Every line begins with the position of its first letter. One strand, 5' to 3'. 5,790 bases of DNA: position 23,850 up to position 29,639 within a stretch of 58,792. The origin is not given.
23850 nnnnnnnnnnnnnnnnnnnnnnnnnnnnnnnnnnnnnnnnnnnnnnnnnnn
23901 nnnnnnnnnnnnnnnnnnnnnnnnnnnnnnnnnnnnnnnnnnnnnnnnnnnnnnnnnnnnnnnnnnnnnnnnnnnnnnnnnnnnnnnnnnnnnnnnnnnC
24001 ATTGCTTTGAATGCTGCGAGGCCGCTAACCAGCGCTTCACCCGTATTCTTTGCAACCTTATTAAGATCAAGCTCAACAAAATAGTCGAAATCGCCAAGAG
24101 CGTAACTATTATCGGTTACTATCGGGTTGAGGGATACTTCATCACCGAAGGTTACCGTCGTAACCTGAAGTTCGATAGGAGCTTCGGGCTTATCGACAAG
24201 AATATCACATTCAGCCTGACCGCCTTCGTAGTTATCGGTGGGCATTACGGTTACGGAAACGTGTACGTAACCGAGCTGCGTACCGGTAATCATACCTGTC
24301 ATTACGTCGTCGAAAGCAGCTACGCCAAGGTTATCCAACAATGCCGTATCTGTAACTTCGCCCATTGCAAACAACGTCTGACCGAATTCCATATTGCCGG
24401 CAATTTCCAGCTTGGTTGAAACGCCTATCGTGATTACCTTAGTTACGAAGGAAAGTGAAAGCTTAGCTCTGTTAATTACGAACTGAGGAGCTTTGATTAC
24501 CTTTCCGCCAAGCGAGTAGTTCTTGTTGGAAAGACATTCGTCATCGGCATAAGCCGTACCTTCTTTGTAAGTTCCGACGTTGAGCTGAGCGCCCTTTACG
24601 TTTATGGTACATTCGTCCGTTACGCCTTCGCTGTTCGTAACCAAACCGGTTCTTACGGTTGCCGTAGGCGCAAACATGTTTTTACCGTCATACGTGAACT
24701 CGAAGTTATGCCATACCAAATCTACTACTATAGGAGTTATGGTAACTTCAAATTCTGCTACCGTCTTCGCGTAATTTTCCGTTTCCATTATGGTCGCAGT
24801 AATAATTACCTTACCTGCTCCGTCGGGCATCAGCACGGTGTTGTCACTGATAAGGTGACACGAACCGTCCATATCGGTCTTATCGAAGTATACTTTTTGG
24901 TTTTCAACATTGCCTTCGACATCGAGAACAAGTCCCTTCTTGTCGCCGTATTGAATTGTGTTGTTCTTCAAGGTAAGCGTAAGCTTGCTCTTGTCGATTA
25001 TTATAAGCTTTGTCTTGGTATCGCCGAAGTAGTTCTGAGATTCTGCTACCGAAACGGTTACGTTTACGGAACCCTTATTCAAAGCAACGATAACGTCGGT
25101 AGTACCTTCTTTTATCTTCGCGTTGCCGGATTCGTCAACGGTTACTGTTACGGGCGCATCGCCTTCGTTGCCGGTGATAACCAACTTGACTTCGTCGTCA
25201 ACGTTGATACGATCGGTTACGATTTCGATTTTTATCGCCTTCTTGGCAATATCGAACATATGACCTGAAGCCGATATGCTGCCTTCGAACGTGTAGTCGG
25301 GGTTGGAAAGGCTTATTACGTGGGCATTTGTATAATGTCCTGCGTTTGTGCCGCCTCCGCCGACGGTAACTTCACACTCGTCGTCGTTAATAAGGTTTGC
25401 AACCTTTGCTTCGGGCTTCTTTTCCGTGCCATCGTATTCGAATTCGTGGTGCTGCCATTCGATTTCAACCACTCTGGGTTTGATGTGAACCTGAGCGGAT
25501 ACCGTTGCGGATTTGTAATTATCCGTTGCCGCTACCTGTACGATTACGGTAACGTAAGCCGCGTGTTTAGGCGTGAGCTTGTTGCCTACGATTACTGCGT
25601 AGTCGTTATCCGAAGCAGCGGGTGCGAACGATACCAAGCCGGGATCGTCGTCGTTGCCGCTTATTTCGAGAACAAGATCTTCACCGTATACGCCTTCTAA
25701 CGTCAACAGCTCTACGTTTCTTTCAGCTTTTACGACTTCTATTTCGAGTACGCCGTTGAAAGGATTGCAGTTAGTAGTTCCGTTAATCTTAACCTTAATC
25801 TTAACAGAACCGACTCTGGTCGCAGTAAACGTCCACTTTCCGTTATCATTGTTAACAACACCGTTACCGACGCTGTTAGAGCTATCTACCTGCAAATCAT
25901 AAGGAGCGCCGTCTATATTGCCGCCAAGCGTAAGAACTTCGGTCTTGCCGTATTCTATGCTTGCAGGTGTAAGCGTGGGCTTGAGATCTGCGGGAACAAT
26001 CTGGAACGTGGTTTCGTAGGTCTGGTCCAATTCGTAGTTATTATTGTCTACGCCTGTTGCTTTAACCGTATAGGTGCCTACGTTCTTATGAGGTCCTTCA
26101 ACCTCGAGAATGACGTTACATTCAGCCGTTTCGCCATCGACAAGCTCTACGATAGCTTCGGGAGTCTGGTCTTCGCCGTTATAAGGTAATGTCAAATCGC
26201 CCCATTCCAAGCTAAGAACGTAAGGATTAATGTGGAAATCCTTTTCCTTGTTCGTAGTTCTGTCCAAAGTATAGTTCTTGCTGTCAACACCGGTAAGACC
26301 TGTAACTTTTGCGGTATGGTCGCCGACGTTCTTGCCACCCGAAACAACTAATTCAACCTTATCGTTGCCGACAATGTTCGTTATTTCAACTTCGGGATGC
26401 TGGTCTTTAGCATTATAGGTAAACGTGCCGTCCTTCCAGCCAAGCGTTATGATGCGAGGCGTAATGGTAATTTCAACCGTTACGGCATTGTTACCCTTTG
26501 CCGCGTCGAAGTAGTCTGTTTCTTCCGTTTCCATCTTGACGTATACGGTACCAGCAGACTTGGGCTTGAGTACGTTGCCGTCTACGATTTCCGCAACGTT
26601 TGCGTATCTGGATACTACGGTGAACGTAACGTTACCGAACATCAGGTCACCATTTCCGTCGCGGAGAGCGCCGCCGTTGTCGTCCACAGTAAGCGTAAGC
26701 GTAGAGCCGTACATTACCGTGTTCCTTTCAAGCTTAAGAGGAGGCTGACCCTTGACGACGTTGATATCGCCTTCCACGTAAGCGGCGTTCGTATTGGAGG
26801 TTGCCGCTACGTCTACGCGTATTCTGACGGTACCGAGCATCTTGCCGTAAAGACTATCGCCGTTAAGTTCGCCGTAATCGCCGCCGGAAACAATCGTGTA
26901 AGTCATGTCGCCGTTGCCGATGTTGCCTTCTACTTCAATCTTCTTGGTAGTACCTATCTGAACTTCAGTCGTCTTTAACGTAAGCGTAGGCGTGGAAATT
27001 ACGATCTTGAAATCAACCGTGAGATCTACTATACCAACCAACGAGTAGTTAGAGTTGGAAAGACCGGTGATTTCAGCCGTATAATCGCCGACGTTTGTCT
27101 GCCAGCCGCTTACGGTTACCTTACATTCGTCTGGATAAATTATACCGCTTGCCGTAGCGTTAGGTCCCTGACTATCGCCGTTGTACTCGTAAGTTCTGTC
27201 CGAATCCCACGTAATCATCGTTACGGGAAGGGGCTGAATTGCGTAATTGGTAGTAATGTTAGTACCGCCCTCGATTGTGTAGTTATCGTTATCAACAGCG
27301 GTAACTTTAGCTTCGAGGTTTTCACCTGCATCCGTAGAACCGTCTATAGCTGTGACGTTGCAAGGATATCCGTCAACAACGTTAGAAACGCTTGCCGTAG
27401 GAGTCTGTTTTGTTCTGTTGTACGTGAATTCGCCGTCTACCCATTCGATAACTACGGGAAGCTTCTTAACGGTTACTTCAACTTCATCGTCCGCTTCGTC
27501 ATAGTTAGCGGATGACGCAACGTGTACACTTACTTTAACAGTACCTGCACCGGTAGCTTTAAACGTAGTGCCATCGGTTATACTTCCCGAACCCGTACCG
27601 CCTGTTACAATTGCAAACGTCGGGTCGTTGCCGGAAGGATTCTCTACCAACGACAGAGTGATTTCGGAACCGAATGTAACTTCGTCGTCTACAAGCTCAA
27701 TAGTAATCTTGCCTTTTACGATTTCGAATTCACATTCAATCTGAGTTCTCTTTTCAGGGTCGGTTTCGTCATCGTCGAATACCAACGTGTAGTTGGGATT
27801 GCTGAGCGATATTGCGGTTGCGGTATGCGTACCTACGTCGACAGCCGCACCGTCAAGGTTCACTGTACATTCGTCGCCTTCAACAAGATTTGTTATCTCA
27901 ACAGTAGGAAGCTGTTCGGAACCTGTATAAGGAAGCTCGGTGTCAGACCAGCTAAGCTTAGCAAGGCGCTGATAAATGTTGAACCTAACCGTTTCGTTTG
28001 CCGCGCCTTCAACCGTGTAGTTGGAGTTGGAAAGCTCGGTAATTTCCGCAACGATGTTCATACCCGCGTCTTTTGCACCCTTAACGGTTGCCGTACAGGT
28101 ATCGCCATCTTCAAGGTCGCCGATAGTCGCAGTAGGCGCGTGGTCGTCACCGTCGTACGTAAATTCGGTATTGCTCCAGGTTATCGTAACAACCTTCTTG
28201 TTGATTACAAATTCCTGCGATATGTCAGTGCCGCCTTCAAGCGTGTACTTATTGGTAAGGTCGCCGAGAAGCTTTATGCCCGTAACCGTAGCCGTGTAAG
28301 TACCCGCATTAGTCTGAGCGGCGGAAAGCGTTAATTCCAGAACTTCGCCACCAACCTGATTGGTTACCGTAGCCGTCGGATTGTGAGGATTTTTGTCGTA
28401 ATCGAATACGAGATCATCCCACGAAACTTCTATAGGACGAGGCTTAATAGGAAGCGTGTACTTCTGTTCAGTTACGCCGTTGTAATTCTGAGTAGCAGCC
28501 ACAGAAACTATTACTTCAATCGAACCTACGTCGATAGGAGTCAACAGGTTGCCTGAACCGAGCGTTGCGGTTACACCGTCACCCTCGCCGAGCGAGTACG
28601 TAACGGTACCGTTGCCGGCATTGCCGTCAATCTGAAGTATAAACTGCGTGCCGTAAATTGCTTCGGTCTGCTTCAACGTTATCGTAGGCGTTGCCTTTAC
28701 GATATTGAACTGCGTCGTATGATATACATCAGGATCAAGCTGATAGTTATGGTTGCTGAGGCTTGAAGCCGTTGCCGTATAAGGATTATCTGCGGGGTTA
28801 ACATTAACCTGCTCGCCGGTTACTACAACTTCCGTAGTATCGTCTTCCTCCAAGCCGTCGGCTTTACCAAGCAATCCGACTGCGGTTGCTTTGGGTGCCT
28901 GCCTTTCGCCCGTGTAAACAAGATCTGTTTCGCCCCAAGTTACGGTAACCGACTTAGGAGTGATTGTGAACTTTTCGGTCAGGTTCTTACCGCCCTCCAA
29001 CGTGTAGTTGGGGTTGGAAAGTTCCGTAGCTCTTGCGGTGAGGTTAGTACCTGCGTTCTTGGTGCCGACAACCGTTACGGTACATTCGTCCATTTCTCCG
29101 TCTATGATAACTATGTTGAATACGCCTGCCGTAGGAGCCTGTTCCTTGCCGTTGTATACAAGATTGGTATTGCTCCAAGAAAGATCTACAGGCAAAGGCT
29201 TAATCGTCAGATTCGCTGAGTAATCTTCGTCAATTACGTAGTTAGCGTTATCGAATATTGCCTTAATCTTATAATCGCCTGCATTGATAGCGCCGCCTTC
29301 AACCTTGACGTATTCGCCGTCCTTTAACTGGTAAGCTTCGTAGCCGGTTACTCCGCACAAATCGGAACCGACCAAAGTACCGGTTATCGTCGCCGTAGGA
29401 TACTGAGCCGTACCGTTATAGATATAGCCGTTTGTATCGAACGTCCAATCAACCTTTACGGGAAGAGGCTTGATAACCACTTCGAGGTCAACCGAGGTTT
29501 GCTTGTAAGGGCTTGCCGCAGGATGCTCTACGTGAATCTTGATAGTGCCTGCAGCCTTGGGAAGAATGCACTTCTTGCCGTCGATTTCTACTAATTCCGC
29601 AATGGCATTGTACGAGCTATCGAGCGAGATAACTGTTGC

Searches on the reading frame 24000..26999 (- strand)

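Call 8: search_protein_families(library=pfam, proteins=[window:24000-26999:-], max_evalue=1)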
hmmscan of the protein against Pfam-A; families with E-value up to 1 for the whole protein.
window:24000-26999:- (1000 aa): 5 families
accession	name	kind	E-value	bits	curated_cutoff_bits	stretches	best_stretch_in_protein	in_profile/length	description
PF21468.3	Tor_FN3_2nd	-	0.0041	17.7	27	0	528-551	54-78/86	Tyrosine-protein kinase receptor torso, second FN3 domain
PF18676.6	MBG_2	-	0.036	15.1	25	2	285-327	25-67/72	MBG domain (YGX type)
PF18657.6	YDG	-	0.089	13.5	25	1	190-249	18-84/85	YDG domain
PF00630.25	Filamin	-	0.2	12.9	26.9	1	362-408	37-85/93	Filamin/ABP280 repeat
PF08922.17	DUF1905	-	0.71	10.5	24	0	598-624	17-43/81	Domain of unknown function (DUF1905)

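Call 9: search_protein_families(library=ncbifam, proteins=[window:24000-26999:-], max_evalue=1)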
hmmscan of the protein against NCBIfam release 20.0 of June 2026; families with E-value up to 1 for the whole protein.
window:24000-26999:- (1000 aa): 0 families

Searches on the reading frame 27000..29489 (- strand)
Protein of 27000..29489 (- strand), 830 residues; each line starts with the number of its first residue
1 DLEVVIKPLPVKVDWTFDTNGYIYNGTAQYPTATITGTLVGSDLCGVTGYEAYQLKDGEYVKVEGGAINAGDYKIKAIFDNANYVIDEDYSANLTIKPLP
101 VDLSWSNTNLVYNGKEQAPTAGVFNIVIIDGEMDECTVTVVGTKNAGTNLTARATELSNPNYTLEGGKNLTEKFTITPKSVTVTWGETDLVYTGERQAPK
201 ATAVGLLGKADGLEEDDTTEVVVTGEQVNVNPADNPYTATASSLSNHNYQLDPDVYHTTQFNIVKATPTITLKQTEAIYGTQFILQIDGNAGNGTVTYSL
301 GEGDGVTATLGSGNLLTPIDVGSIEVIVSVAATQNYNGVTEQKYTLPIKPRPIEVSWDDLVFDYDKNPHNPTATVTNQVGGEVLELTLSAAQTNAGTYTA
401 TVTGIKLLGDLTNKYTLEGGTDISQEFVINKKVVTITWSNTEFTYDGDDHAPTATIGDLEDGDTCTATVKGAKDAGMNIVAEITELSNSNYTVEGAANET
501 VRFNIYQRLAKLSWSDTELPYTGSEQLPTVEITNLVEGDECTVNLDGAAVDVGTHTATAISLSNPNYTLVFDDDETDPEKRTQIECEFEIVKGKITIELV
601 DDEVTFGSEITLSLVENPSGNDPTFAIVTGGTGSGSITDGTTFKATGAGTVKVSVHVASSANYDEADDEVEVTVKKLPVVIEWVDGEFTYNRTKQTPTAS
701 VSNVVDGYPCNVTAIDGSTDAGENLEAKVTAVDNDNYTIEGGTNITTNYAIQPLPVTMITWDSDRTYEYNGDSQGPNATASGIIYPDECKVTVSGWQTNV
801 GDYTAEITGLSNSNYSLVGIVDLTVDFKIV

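Call 8: search_protein_families(library=pfam, proteins=[window:27000-29489:-], max_evalue=1)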
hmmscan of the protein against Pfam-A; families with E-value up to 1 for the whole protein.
window:27000-29489:- (830 aa): 1 family
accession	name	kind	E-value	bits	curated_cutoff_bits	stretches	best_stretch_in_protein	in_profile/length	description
PF18676.6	MBG_2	-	4.4e-06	27.6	25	4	529-572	20-67/72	MBG domain (YGX type)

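Call 9: search_protein_families(library=ncbifam, proteins=[window:27000-29489:-], max_evalue=1)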
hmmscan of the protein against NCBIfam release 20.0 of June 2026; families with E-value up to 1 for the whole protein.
window:27000-29489:- (830 aa): 2 families
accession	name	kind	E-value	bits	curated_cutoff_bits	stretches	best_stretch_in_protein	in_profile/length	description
NF008667.0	PRK11667.1-5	equivalog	0.081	12.9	221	1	288-338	38-88/157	hypothetical protein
NF033851.1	trim_DfrA35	exception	0.14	11.8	360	1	641-755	29-135/170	trimethoprim-resistant dihydrofolate reductase DfrA35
